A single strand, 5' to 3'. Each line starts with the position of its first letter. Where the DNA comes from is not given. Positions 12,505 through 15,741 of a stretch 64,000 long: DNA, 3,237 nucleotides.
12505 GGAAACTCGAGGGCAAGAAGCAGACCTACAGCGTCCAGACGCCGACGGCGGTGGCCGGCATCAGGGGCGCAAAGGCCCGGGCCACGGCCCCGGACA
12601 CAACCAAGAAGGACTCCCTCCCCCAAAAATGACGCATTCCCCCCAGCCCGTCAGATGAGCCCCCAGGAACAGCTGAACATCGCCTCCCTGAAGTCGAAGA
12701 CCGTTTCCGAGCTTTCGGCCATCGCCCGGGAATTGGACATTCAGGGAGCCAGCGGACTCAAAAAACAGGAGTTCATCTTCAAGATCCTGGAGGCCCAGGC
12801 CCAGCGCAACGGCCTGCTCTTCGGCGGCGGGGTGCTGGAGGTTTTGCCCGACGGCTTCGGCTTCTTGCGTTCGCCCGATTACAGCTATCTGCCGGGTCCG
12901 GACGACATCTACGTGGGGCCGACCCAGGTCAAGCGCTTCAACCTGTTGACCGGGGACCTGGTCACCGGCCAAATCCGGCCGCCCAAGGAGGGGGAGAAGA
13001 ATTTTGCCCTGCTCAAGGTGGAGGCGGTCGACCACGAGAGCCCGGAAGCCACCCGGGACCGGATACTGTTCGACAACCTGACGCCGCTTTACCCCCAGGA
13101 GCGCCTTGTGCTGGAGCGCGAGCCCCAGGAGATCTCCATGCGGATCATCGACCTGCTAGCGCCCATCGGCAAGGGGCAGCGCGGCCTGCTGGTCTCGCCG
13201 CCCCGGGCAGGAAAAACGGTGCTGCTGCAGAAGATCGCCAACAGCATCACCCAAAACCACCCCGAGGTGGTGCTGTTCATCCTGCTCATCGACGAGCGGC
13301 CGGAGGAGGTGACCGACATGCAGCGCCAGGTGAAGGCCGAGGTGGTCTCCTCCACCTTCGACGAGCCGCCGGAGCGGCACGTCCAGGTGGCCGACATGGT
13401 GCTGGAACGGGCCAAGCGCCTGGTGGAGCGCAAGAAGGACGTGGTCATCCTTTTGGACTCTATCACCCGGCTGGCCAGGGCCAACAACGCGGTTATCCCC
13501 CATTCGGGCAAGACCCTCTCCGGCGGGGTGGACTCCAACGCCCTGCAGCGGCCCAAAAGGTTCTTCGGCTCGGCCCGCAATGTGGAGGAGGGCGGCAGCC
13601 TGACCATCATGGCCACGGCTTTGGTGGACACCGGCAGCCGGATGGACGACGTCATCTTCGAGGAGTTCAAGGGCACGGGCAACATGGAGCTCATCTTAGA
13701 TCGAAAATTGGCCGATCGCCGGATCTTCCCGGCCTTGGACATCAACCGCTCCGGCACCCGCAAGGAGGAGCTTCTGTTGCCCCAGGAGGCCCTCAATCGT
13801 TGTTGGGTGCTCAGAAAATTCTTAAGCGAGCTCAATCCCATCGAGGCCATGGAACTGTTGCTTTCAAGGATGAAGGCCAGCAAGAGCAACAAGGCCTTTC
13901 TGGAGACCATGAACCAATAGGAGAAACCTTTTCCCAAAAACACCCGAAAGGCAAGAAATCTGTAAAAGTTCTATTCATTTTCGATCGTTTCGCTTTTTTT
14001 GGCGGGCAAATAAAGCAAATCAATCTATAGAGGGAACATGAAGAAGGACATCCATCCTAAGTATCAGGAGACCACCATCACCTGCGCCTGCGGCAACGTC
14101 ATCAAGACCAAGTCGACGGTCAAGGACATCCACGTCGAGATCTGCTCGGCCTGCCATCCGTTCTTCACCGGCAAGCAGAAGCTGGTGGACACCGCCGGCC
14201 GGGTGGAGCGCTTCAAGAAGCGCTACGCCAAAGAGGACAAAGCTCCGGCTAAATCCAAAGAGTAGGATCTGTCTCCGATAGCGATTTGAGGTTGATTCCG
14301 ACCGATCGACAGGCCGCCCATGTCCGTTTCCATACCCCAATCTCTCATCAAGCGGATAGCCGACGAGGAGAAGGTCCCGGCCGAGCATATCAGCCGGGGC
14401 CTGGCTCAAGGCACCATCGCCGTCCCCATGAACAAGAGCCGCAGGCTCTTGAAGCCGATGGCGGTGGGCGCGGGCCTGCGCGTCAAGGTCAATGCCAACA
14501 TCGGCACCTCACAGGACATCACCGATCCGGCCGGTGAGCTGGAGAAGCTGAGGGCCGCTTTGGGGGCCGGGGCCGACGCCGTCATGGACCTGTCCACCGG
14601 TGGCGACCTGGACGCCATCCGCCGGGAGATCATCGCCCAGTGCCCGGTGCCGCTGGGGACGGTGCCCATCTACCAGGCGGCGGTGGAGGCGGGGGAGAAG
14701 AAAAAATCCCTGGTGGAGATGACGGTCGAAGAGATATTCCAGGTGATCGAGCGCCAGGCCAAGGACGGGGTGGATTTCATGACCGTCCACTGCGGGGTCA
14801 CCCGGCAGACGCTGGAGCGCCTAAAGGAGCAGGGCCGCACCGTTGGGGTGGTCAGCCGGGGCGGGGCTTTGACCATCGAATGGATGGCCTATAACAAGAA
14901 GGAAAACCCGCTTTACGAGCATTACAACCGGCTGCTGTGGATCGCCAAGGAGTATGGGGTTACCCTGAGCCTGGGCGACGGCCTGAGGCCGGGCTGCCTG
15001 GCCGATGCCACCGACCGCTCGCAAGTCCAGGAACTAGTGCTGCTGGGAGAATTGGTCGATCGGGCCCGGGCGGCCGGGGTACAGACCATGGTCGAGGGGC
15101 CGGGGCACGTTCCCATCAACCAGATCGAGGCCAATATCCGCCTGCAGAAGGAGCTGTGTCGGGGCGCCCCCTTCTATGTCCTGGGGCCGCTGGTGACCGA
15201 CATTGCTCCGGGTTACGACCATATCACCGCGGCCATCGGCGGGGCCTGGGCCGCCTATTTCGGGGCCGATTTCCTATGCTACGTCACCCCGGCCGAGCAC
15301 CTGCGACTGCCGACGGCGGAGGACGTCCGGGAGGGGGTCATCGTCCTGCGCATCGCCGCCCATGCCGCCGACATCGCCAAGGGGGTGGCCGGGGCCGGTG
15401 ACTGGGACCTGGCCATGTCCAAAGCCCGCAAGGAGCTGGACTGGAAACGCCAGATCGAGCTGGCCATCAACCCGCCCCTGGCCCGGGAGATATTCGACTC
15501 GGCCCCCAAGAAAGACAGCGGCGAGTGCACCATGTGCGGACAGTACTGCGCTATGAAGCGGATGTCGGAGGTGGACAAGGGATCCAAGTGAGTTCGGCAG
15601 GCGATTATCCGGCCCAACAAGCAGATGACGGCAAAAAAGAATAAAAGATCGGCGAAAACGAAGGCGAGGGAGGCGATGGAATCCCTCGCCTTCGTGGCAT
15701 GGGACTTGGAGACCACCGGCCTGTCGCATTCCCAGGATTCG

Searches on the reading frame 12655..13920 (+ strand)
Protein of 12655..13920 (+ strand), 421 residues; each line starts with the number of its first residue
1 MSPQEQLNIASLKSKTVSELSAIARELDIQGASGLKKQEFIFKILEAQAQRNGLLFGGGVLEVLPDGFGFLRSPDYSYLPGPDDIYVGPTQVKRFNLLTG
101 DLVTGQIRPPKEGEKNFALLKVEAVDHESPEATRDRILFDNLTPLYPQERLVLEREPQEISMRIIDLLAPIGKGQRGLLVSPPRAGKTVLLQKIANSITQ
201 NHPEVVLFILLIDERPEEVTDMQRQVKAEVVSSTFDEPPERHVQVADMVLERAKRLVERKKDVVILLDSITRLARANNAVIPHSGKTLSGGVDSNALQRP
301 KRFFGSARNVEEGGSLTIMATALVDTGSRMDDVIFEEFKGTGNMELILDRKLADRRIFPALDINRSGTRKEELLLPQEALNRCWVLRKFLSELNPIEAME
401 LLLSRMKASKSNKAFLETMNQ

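Call 69: search_protein_families(library=pfam, proteins=[window:12655-13920:+], max_evalue=0.00001)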
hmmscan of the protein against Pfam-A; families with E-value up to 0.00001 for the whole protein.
window:12655-13920:+ (421 aa): 3 families
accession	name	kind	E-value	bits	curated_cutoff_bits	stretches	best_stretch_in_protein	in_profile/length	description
PF07497.18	Rho_RNA_bind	-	1.4e-29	102.1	27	1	58-131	2-73/73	Rho termination factor, RNA-binding domain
PF00006.31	ATP-synt_ab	-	7.3e-27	94.8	29.5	1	162-366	2-211/213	ATP synthase alpha/beta family, nucleotide-binding domain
PF07498.18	Rho_N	-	1.6e-16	60.4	24.9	1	12-53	2-43/43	Rho termination factor, N-terminal domain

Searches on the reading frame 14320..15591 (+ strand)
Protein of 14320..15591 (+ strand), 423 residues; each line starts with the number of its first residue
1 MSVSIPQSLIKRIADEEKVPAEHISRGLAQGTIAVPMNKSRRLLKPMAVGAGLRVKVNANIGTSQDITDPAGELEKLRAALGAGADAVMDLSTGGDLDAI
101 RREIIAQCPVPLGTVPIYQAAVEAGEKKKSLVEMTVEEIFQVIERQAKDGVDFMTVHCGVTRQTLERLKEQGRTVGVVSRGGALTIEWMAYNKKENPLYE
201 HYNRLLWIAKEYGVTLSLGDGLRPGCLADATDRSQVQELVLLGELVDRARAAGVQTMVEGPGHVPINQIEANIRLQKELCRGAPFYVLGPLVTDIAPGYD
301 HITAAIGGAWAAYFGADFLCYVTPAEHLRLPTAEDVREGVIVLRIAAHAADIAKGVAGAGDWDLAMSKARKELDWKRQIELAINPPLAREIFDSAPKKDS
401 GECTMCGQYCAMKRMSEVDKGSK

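Call 69: search_protein_families(library=pfam, proteins=[window:14320-15591:+], max_evalue=0.00001)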
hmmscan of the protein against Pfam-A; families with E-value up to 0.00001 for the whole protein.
window:14320-15591:+ (423 aa): 1 family
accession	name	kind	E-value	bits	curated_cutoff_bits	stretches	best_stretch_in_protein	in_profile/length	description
PF01964.24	ThiC_Rad_SAM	-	1.3e-191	637.4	25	1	9-416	14-419/420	Radical SAM ThiC family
